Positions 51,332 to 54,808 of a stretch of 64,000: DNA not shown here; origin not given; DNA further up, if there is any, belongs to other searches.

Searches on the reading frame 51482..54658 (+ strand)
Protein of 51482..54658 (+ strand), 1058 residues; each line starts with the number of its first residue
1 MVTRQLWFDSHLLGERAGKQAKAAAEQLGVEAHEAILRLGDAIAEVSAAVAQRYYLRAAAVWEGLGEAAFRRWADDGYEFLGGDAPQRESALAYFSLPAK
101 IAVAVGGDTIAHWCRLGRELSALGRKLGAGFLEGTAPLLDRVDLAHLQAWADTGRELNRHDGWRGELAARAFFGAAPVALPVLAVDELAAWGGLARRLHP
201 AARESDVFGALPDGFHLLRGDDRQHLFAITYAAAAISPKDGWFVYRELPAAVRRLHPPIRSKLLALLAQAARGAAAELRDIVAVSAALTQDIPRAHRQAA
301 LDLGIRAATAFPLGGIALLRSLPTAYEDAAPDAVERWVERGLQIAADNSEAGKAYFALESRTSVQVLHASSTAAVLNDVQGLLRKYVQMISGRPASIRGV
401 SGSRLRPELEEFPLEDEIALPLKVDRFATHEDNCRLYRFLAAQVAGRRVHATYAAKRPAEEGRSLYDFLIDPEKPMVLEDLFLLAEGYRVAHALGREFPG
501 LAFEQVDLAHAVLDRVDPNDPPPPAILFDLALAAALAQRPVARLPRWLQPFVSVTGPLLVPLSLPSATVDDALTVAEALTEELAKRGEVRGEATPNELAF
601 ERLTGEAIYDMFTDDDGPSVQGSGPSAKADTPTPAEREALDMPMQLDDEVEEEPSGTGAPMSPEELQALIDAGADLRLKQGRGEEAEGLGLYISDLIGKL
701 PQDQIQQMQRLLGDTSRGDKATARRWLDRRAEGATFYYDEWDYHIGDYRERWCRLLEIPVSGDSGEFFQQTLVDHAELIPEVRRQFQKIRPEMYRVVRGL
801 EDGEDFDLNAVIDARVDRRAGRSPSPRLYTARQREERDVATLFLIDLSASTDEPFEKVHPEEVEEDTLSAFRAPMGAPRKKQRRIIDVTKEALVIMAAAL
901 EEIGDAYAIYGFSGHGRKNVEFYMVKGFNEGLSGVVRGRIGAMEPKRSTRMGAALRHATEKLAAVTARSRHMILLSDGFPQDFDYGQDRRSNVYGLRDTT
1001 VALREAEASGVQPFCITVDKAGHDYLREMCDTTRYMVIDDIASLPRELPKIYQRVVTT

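Call 82: search_protein_families(library=pfam, proteins=[window:51482-54658:+], max_evalue=0.001)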
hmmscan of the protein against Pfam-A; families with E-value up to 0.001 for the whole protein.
window:51482-54658:+ (1058 aa): 1 family
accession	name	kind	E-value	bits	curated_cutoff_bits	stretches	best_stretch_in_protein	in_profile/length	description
PF00092.34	VWA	-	4e-06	27.6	23.8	1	936-1041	64-165/174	von Willebrand factor type A domain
